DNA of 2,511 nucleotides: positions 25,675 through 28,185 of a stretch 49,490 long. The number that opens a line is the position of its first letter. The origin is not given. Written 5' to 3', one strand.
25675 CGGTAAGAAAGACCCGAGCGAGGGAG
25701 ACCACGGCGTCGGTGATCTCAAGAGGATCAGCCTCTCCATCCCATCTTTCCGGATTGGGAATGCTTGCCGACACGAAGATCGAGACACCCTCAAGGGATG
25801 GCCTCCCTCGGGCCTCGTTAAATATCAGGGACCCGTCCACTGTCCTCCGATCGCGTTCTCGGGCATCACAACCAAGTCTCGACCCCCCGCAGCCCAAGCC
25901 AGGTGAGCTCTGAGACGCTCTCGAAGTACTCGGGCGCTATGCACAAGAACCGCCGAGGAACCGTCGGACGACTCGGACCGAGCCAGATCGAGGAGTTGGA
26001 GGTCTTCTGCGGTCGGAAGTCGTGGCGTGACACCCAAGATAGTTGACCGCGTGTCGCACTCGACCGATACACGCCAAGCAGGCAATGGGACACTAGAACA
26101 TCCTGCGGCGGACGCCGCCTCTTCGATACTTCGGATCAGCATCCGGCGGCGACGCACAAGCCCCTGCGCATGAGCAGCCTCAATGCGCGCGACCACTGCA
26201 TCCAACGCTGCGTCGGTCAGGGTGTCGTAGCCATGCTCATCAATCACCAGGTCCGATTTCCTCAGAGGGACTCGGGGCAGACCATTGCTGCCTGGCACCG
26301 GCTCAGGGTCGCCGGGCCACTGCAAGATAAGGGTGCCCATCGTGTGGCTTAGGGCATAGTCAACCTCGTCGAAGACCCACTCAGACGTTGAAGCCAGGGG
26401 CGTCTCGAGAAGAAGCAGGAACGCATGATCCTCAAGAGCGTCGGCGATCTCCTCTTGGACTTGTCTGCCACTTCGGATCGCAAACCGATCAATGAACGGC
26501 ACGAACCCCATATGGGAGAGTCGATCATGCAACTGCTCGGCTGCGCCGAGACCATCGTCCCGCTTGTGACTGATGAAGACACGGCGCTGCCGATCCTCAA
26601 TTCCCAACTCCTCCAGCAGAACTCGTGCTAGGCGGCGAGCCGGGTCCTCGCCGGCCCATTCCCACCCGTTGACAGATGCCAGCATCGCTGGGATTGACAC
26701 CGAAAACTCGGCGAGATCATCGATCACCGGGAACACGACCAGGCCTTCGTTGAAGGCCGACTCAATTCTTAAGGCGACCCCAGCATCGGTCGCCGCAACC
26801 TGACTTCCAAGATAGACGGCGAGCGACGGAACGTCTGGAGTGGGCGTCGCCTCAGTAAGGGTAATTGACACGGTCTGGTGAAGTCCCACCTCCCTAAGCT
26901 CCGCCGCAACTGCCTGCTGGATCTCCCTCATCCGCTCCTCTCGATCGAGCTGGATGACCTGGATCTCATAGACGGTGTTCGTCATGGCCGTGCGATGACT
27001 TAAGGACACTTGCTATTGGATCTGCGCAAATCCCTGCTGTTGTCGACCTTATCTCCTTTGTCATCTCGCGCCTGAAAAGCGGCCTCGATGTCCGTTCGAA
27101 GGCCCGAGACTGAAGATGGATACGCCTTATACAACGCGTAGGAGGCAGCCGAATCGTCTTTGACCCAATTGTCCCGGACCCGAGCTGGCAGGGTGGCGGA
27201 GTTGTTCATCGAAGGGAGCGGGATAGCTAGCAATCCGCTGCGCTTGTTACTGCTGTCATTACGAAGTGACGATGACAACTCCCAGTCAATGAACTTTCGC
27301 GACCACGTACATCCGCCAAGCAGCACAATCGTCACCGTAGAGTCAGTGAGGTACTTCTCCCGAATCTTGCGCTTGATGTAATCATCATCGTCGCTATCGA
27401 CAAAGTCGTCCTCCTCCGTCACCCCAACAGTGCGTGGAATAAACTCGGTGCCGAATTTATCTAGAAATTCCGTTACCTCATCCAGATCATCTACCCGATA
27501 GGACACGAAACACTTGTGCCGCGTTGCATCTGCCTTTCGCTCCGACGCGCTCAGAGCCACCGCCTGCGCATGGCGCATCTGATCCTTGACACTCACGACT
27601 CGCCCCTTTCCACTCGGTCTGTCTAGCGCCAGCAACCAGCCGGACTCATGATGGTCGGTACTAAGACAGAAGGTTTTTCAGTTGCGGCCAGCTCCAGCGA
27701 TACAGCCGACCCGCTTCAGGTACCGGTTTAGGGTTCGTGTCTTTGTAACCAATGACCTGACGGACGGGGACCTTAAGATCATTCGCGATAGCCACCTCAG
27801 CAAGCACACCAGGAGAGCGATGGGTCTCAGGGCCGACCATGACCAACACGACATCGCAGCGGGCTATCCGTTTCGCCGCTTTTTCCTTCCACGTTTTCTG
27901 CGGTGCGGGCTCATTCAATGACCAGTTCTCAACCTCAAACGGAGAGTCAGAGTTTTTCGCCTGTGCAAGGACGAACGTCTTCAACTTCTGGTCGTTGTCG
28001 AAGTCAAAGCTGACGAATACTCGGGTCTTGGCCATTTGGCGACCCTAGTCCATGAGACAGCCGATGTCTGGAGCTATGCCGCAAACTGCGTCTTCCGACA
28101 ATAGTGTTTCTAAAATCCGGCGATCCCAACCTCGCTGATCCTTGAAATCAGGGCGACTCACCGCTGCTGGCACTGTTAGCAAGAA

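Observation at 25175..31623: Thoeris-like operon with three TIR proteins, a stand-alone SLOG sensor and a helicase/PIN-like module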

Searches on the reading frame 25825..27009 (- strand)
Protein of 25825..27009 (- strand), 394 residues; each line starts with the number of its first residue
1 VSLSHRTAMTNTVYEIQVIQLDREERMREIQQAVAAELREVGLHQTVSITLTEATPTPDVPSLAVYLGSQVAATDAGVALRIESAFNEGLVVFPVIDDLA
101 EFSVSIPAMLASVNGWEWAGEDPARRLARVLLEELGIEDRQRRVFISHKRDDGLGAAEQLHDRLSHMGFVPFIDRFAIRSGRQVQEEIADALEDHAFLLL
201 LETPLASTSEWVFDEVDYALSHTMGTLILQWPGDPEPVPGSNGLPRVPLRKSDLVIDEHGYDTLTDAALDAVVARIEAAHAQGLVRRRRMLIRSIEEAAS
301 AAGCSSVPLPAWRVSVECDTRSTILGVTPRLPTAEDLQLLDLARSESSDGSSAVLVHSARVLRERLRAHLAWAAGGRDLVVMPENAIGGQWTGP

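Call 4: search_protein_families(library=pfam, proteins=[window:25825-27009:-], max_evalue=1)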
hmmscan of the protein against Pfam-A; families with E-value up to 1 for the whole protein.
window:25825-27009:- (394 aa): 2 families
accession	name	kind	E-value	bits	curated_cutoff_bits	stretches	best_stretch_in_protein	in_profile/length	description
PF13676.11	TIR_2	-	5.5e-13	49.9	28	1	144-221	1-77/122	TIR domain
PF08937.16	ThsB_TIR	-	0.023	15.5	21.2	1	146-228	2-92/100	Thoeris protein ThsB, TIR-like domain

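Call 5: search_protein_families(library=padloc, proteins=[window:25825-27009:-], max_evalue=1)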
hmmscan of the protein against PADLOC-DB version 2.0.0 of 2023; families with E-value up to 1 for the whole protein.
window:25825-27009:- (394 aa): 9 families
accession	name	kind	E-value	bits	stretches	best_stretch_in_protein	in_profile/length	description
PDLC00434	ThsB1|ThsB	-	1.2e-38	131.2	1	14-372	9-373/396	TIR-like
PDLC02012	SAVED5--SAVED_TIR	-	7.1e-10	36.5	1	143-221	15-93/404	-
PDLC05062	PDC-S66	-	1.8e-05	22.4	1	140-201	147-208/282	-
PDLC02421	Aga_TIR-PNTD1-PNTD2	-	0.00053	17.2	1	142-221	4-84/430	Class I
PDLC02403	Aga_TIR-PNTD1-PNTD2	-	0.0022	15.1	1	142-220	3-82/443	Class I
PDLC02962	RT-TIR_XII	-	0.0035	14.3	1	140-222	344-426/478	single gene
PDLC00424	ThsB1|ThsB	-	0.0073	14.1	1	141-204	101-164/234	TIR-like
PDLC00419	ThsB1|ThsB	-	0.037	11.8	1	136-220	22-109/165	TIR-like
PDLC02961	RT-TIR_XII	-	0.075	9.9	1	141-216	347-416/475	single gene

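Call 47: find_homologous_proteins(query=window:25825-27009:-)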
Query window:25825-27009:- (394 aa): 312 proteins with E <= 0.001 among 8000 candidates; the best 120 are listed.
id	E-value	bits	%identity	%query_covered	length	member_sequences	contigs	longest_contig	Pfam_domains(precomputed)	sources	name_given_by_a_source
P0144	1.6e-248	842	100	98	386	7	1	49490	PF13676.12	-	-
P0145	3.1e-167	574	69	97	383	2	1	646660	PF13676.12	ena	-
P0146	1.4e-164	566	68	97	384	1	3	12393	PF13676.12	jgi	jgi:hypothetical protein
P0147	2.6e-164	565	69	97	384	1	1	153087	PF13676.12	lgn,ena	-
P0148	5.7e-164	564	66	98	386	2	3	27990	PF13676.12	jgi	jgi:hypothetical protein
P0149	1.3e-163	562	69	97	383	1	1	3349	PF13676.12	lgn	-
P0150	1.4e-162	559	69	97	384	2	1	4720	PF13676.12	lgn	-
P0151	1.6e-162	559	66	97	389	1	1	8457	PF13676.12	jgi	jgi:hypothetical protein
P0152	4.6e-161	554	67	97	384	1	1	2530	PF13676.12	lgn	-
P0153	5.3e-161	554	68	97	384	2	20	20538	PF13676.12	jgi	jgi:hypothetical protein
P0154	2.1e-160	552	66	97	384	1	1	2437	PF13676.12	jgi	jgi:hypothetical protein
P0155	6.3e-160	550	66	97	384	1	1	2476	PF13676.12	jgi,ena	-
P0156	7.4e-160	550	67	97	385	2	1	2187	PF13676.12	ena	-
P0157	2.6e-158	545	67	97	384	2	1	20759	PF13676.12,PF08937.17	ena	-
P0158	3.4e-158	545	66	99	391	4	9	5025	PF13676.12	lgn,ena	-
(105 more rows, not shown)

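Call 54: search_solved_structures(query=A2, max_evalue=1)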
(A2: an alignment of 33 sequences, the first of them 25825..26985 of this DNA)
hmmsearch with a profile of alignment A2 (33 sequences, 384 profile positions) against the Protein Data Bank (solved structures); distinct sequences matched with E-value up to 1: 29.
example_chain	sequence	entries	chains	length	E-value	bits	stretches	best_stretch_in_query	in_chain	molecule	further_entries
6o0u_A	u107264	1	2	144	6.5e-07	31.8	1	134-212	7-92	Sterile alpha and TIR motif-containing protein 1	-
10ra_A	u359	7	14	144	7.3e-07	31.6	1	134-212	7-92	Sterile alpha and TIR motif-containing protein 1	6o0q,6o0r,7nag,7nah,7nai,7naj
9mw1_B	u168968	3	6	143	7.4e-07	31.6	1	134-212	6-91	NAD(+) hydrolase SARM1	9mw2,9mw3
9tzw_A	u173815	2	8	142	7.5e-07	31.6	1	134-212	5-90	NAD(+) hydrolase SARM1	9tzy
10rb_A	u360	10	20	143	7.6e-07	31.5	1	134-212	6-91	NAD(+) hydrolase SARM1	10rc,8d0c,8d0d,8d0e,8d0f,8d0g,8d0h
9hq0_A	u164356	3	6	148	8.4e-07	31.4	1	134-212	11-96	NAD(+) hydrolase SARM1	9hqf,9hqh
6o0v_A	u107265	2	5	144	7.4e-06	28.3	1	134-193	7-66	Sterile alpha and TIR motif-containing protein 1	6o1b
6wpk_A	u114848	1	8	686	6.7e-05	25.1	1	134-218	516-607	NAD(+) hydrolase SARM1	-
7ld0_A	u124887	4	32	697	7e-05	25.1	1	134-218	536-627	NAD(+) hydrolase SARM1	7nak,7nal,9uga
7djt_A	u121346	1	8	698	7e-05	25.1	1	134-218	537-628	NAD(+) hydrolase SARM1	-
7knq_A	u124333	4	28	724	7.7e-05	24.9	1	134-218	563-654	NAD(+) hydrolase SARM1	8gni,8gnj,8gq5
9l2d_A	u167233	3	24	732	7.9e-05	24.9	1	134-218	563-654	NAD(+) hydrolase SARM1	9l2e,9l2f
7cm5_A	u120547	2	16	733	7.9e-05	24.9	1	134-218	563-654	NAD(+) hydrolase SARM1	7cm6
9l2g_A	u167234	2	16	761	8.8e-05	24.8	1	134-218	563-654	NAD(+) hydrolase SARM1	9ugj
7anw_A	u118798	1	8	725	9e-05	24.7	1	134-193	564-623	NAD(+) hydrolase SARM1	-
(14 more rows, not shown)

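Call 55: search_protein_families(library=ncbifam, proteins=[window:25825-26985:-], max_evalue=0.01)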
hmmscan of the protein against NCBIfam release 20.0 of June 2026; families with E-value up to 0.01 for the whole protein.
window:25825-26985:- (386 aa): 2 families
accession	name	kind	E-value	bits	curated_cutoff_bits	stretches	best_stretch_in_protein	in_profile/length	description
NF058526.1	Thoeris_type3_ThcB4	equivalog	6.8e-88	295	220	1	6-375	1-369/375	Thoeris type III anti-phage system protein ThcB4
NF042941.1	Retron_TIR_antiphage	equivalog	2.2e-06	26.7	600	1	132-216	338-422/464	TIR domain-containing anti-phage reverse transcriptase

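Call 73: predict_structure(alignment_id=A2)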
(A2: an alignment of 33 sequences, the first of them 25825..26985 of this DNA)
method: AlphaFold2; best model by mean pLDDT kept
length: 386 residues; sequences in the alignment: 33
mean_pLDDT: 90.6   pTM: 0.85
mean pLDDT of the five models: 90.6, 87.9, 86.1, 84.7, 81.7
residues with pLDDT >= 90: 284; 70-90: 91; 50-70: 10; < 50: 1
segments of 3 or more residues with pLDDT < 50: none
pLDDT, mean of each block of 10 residues (from residue 1): 86 94 94 84 93 93 96 95 93 93 90 93 88 88 89 92 77 79 92 94 91 92 94 94 96 95 93 91 93 92 90 91 93 87 88 90 90 92 71
secondary structure, 60 per line:
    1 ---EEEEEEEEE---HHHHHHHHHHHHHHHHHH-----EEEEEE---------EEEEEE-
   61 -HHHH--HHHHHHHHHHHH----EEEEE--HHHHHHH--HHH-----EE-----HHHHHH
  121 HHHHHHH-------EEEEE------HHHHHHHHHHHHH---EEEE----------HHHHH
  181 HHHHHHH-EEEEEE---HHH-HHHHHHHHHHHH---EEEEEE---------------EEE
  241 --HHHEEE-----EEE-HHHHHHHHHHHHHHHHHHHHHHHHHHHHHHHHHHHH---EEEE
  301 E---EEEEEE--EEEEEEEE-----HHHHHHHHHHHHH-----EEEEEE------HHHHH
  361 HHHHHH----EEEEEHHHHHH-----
elements in order: E4-12 H16-33 E39-44 E54-59 H62-65 H68-79 E84-88 H91-97 H115-127 E135-139 H146-158 E162-165 H176-187 E189-194 H202-213 E217-222 E238-240 E246-248 E254-256 H258-293 E297-301 E305-310 E313-320 H326-338 E344-349 H356-366 E371-375 H376-381

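Call 77: fold_search(model_id=the predicted structure, library=pdb)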
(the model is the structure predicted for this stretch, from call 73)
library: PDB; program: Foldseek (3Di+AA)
matches with E <= 10: 1162; with E <= 0.001: 2
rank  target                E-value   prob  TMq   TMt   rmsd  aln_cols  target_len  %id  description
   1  9mw2_A                5.9e-04  1.00  0.28  0.76   3.8       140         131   20  Structure of SARM1 TIR domain bound to G6831 (released 2026-02-04)
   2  7xoz_A                9.7e-04  1.00  0.22  0.48  10.8       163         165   16  Crystal structure of RPPT-TIR (released 2023-11-08)
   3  4s1w_B                1.1e-03  0.92  0.21  0.23  18.3       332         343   11  Structure of a putative Glutamine--Fructose-6-Phosphate Aminotransferase from Staphylococcus aureus subsp. aureus Mu50 (released 2015-03-18)
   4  6r4e_A                1.4e-03  0.89  0.20  0.13  18.8       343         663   10  Crystal structure of human GFAT-1 in complex with Glucose-6-Phosphate and L-Glu (released 2020-01-15)
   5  7ndl_A                2.0e-03  0.87  0.20  0.13  19.0       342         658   10  Crystal structure of human GFAT-1 S205D (released 2021-03-10)
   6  7dnr_B                2.1e-03  0.90  0.20  0.22  18.8       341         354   10  Crystal Structure of Zn-bound SIS Domain of Glucosamine-6-P Synthase from E. coli (released 2021-12-15)
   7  2puw_A                2.7e-03  0.85  0.20  0.22  18.4       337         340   11  The crystal structure of isomerase domain of glucosamine-6-phosphate synthase from Candida albicans (released 2007-09-11)
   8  9lmq_A                3.1e-03  0.96  0.26  0.31   9.5       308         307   13  Cryo-EM structure of TIR-STING/c-di-GMP complex (released 2025-08-27)
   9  6zmj_B                3.1e-03  0.85  0.21  0.14  18.8       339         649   11  Crystal structure of human GFAT-1 R203H (released 2020-08-05)
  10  6r4e_B                4.2e-03  0.77  0.20  0.13  18.9       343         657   10  Crystal structure of human GFAT-1 in complex with Glucose-6-Phosphate and L-Glu (released 2020-01-15)
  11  3luf_B                4.6e-03  0.94  0.23  0.33  15.6       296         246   12  Structure of probable two-component system response regulator/GGDEF domain protein (released 2010-03-02)
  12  6zfx_A                5.2e-03  1.00  0.24  0.15  12.5       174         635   16  hSARM1 GraFix-ed (released 2020-11-18)
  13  2poc_B                5.2e-03  0.80  0.21  0.22  18.9       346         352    9  The crystal structure of isomerase domain of glucosamine-6-phosphate synthase from Candida albicans (released 2007-09-11)
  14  6zmj_A                5.2e-03  0.75  0.21  0.13  18.7       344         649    9  Crystal structure of human GFAT-1 R203H (released 2020-08-05)
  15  6zmk_B                5.2e-03  0.75  0.20  0.13  18.9       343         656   10  Crystal structure of human GFAT-1 L405R (released 2020-08-05)
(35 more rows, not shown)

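Call 90: search_protein_families(library=phrogs, proteins=[window:25825-26985:-], max_evalue=0.001)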
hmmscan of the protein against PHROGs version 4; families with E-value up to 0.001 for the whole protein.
window:25825-26985:- (386 aa): 0 families

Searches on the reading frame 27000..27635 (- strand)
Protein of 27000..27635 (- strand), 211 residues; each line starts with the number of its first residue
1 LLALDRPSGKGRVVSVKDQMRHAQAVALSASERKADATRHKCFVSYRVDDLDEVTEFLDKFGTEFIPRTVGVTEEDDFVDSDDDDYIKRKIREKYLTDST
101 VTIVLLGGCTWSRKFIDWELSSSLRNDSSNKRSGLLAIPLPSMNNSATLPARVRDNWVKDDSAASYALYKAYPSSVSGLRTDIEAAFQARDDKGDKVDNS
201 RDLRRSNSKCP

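Call 4: search_protein_families(library=pfam, proteins=[window:27000-27635:-], max_evalue=1)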
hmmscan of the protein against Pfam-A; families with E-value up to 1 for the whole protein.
window:27000-27635:- (211 aa): 2 families
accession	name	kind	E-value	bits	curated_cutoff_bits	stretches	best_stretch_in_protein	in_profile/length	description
PF08937.16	ThsB_TIR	-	2.2e-14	54.1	21.2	1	43-143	1-98/100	Thoeris protein ThsB, TIR-like domain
PF21451.2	NCAP_ISAV_N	-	0.038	14.7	27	1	59-95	30-66/90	Salmon anemia virus nucleoprotein N-terminal domain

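Call 5: search_protein_families(library=padloc, proteins=[window:27000-27635:-], max_evalue=1)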
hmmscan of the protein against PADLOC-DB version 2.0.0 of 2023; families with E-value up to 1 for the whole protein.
window:27000-27635:- (211 aa): 7 families
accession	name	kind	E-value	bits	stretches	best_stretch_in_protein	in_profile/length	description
PDLC00428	ThsB1|ThsB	-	1.4e-07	30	1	40-146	3-127/219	TIR-like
PDLC00431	ThsB1|ThsB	-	2.3e-07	29.3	1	75-156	38-115/162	TIR-like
PDLC04688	PDC-M50B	-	9.8e-07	27.1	1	80-146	46-106/162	-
PDLC00433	ThsB1|ThsB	-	0.0011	17.1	1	79-145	41-101/164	TIR-like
PDLC00418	ThsB1|ThsB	-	0.0026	15.6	1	42-123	7-88/155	TIR-like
PDLC00429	ThsB1|ThsB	-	0.0058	14.7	1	80-125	47-92/167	TIR-like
PDLC03708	HEase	-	0.014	12.1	1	3-75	54-131/537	homing endonuclease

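Call 55: search_protein_families(library=ncbifam, proteins=[window:27000-27635:-], max_evalue=0.01)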
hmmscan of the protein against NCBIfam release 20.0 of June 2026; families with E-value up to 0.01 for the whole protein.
window:27000-27635:- (211 aa): 0 families

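Call 57: search_protein_families(library=ncbifam, proteins=[window:27000-27635:-], max_evalue=10)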
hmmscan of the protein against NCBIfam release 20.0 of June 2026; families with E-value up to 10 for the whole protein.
window:27000-27635:- (211 aa): 0 families

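Call 90: search_protein_families(library=phrogs, proteins=[window:27000-27635:-], max_evalue=0.001)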
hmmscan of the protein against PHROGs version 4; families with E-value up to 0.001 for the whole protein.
window:27000-27635:- (211 aa): 2 families
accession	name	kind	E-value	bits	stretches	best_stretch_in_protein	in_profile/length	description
phrog_13658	-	unknown function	4.3e-23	83.1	1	39-146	2-110/198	-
phrog_6988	-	unknown function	9.4e-09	36.3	1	40-125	4-92/135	-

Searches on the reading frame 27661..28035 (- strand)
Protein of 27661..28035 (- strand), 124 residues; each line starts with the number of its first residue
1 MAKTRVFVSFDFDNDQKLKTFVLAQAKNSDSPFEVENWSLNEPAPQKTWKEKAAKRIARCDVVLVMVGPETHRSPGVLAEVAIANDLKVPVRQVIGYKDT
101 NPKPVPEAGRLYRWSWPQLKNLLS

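Call 4: search_protein_families(library=pfam, proteins=[window:27661-28035:-], max_evalue=1)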
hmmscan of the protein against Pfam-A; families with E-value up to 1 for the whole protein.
window:27661-28035:- (124 aa): 5 families
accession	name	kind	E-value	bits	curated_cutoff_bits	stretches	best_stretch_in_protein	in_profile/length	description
PF08937.16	ThsB_TIR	-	1.8e-07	31.9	21.2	1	7-91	1-90/100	Thoeris protein ThsB, TIR-like domain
PF13676.11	TIR_2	-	0.00023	22.1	28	1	37-86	31-77/122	TIR domain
PF05014.21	Nuc_deoxyrib_tr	-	0.00072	20.1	28.8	1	25-93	27-95/117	Nucleoside 2-deoxyribosyltransferase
PF14359.12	DUF4406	-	0.13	13.1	22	1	15-91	14-89/91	Domain of unknown function (DUF4406)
PF13271.11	DUF4062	-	0.18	12.5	24.7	1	5-69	1-62/82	Domain of unknown function (DUF4062)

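Call 5: search_protein_families(library=padloc, proteins=[window:27661-28035:-], max_evalue=1)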
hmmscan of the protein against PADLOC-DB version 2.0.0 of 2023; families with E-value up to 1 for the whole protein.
window:27661-28035:- (124 aa): 5 families
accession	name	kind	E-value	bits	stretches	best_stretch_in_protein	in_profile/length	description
PDLC00433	ThsB1|ThsB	-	2.1e-05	22.6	1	3-91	2-91/164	TIR-like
PDLC00429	ThsB1|ThsB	-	3.5e-05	21.9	1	3-94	4-100/167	TIR-like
PDLC04688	PDC-M50B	-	0.00073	17.8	1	3-81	2-85/162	-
PDLC00418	ThsB1|ThsB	-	0.0036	15.2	1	3-91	4-95/155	TIR-like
PDLC00431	ThsB1|ThsB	-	0.02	13.3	1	4-82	3-85/162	TIR-like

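Call 55: search_protein_families(library=ncbifam, proteins=[window:27661-28035:-], max_evalue=0.01)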
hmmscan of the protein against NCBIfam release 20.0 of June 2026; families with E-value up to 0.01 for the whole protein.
window:27661-28035:- (124 aa): 0 families

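Call 57: search_protein_families(library=ncbifam, proteins=[window:27661-28035:-], max_evalue=10)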
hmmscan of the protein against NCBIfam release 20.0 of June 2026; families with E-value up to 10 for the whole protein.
window:27661-28035:- (124 aa): 0 families

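Call 90: search_protein_families(library=phrogs, proteins=[window:27661-28035:-], max_evalue=0.001)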
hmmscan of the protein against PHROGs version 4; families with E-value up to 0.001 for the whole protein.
window:27661-28035:- (124 aa): 2 families
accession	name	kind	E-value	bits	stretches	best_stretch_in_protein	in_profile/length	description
phrog_6988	-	unknown function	3e-08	34.6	1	1-94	1-100/135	-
phrog_355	-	DNA, RNA and nucleotide metabolism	0.00053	20.5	1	37-97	121-175/249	nucleoside 2-deoxyribosyltransferase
